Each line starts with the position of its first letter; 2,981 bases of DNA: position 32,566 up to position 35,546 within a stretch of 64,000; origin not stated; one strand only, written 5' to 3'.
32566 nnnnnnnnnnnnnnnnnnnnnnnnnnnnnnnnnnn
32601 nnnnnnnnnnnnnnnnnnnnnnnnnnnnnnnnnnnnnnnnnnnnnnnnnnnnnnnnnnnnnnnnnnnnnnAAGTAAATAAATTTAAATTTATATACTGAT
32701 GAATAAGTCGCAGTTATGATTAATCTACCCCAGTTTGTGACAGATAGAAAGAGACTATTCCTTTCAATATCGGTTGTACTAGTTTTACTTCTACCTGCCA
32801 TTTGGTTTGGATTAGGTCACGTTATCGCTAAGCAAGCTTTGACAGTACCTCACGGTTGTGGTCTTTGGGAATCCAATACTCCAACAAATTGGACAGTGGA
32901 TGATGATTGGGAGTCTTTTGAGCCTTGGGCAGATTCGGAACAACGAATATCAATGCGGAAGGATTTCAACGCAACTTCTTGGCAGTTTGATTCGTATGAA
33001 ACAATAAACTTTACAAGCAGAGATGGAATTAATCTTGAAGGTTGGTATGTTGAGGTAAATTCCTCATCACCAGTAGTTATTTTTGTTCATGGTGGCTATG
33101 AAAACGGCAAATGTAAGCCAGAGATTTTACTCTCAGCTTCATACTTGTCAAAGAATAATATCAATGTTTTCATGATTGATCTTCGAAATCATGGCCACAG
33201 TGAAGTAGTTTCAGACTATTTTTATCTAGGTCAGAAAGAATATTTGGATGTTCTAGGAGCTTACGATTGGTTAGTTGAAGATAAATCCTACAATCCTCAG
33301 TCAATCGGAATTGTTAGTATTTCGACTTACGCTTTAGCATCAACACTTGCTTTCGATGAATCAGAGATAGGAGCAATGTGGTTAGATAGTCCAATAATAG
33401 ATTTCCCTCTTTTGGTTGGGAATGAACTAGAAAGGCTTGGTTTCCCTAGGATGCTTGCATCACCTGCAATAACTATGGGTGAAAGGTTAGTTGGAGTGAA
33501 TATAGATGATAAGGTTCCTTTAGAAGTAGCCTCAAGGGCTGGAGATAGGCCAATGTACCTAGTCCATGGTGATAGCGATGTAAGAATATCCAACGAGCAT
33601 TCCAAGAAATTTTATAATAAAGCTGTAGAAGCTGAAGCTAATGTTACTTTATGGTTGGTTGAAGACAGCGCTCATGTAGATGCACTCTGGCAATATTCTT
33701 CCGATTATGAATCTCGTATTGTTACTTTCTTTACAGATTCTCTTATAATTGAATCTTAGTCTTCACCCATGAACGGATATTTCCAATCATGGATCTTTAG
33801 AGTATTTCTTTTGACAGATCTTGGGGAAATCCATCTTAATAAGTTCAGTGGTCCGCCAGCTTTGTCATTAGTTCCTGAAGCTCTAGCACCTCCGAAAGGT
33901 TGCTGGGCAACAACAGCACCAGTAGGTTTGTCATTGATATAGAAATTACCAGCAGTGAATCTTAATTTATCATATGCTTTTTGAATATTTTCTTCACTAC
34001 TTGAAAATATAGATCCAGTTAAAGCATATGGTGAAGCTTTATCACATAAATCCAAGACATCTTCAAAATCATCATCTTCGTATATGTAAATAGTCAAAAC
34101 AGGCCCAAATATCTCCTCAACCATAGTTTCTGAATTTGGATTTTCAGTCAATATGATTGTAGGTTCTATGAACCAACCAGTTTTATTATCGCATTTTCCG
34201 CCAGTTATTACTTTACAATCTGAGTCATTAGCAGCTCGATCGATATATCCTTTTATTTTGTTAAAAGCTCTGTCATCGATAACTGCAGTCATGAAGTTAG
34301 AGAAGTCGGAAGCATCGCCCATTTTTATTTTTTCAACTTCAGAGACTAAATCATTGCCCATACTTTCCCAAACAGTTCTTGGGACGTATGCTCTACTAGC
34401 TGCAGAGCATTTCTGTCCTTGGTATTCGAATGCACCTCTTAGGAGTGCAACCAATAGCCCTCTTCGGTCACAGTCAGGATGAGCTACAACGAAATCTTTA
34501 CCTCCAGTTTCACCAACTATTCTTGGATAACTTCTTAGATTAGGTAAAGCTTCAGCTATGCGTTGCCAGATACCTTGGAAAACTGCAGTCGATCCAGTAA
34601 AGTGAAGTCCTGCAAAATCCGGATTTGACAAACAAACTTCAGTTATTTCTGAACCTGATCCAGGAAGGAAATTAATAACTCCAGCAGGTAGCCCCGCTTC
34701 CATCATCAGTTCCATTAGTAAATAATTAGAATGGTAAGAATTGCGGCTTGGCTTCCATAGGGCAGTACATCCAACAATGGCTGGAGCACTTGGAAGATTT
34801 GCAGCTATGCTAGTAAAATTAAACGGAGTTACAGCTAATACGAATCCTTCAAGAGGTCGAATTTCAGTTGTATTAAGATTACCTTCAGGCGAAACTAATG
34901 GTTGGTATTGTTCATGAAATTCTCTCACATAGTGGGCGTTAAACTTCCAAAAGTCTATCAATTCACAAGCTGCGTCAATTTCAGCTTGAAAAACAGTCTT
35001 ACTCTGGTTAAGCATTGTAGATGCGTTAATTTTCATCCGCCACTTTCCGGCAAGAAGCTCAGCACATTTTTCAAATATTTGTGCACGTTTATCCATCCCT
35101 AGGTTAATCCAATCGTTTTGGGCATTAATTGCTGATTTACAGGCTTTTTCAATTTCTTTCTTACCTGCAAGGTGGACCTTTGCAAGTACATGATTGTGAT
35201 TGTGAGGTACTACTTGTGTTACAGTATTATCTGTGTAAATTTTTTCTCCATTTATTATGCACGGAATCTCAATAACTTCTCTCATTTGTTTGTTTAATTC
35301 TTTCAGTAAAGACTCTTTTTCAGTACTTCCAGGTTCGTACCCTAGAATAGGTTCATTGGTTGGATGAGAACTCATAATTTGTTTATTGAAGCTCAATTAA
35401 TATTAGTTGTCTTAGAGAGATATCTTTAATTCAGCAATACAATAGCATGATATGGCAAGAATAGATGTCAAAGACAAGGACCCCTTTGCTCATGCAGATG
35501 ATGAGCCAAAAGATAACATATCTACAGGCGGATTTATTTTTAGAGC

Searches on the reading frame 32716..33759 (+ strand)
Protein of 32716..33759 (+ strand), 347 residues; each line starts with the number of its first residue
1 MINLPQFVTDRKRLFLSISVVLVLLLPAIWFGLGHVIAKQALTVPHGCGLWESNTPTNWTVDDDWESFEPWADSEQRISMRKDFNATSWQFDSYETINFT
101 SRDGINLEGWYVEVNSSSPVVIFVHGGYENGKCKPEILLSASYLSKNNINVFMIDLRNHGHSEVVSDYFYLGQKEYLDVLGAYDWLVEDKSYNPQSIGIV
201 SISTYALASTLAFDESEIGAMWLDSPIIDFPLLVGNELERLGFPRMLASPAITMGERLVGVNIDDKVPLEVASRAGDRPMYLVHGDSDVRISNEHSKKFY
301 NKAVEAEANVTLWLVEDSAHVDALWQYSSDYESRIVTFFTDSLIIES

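Call 3: search_protein_families(library=pfam, proteins=[window:32716-33759:+])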
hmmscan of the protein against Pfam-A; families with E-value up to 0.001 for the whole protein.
window:32716-33759:+ (347 aa): 3 families
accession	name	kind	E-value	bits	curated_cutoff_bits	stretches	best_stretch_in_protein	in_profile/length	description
PF12146.15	Hydrolase_4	-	1.5e-06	28.1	27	0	119-172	5-47/239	Serine aminopeptidase, S33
PF00561.26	Abhydrolase_1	-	3.4e-06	27.3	25.8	1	119-167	1-46/245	alpha/beta hydrolase fold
PF00326.27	Peptidase_S9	-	5.8e-05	23.1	22.6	0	277-341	144-208/213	Prolyl oligopeptidase family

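Call 4: search_protein_families(library=ncbifam, proteins=[window:32716-33759:+])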
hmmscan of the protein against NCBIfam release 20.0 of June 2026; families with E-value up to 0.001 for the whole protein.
window:32716-33759:+ (347 aa): 0 families

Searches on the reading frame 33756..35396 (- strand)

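Call 3: search_protein_families(library=pfam, proteins=[window:33756-35396:-])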
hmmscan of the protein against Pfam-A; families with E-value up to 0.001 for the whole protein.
window:33756-35396:- (546 aa): 1 family
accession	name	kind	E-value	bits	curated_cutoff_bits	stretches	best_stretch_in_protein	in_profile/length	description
PF00171.27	Aldedh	-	1.2e-99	334.4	23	1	58-522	8-455/461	Aldehyde dehydrogenase family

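Call 4: search_protein_families(library=ncbifam, proteins=[window:33756-35396:-])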
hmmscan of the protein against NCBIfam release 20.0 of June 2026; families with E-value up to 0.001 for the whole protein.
window:33756-35396:- (546 aa): 39 families (the best 25 are shown)
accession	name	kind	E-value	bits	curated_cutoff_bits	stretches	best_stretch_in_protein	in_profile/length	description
TIGR01236.1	D1pyr5carbox1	equivalog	3.6e-232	771.7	613.6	1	14-543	2-532/533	L-glutamate gamma-semialdehyde dehydrogenase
NF002852.0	PRK03137.1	subfamily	7.1e-110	368.2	648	1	14-529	7-511/514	L-glutamate gamma-semialdehyde dehydrogenase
TIGR01237.1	D1pyr5carbox2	equivalog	6.6e-103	345.2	659.65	1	43-530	32-509/511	L-glutamate gamma-semialdehyde dehydrogenase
NF008869.0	PRK11904.1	equivalog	3.3e-79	266.9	747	1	25-532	535-1028/1042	bifunctional proline dehydrogenase/L-glutamate gamma-semialdehyde dehydrogenase PutA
TIGR01238.1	D1pyr5carbox3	equivalog_domain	3.5e-63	213.8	485.2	1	28-524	22-497/500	L-glutamate gamma-semialdehyde dehydrogenase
NF008772.0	PRK11809.1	equivalog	3e-60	204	1750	1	46-529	649-1113/1318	trifunctional transcriptional regulator/proline dehydrogenase/L-glutamate gamma-semialdehyde dehydrogenase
NF042993.1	AlphKGSA_gudD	equivalog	4.8e-60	203.7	770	1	54-513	16-463/481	alpha-ketoglutaric semialdehyde dehydrogenase GucD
TIGR01804.1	BADH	equivalog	1.1e-59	202.2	668.6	1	56-510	12-452/467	betaine-aldehyde dehydrogenase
NF010000.0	PRK13473.1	subfamily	5.8e-59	200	615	1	46-508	5-451/475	aminobutyraldehyde dehydrogenase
NF052305.1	DioxValDhHalo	equivalog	2.3e-56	191.7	750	1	54-510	17-460/483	2,5-dioxovalerate dehydrogenase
NF006916.0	PRK09407.1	equivalog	8.3e-55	186.4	521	1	59-530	35-492/526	succinic semialdehyde dehydrogenase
TIGR02299.1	HpaE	equivalog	9.1e-55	186.1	638.35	1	47-516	4-462/488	5-carboxymethyl-2-hydroxymuconate semialdehyde dehydrogenase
NF009725.0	PRK13252.1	equivalog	5.7e-51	173.4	593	1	48-510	11-460/488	betaine-aldehyde dehydrogenase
TIGR03216.1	OH_muco_semi_DH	equivalog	8.9e-51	173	693.25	1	47-512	4-462/481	2-hydroxymuconic semialdehyde dehydrogenase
NF045735.1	PaDhStyDPseudo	equivalog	1.3e-50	172.5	850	1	47-512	6-464/483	phenylacetaldehyde dehydrogenase StyD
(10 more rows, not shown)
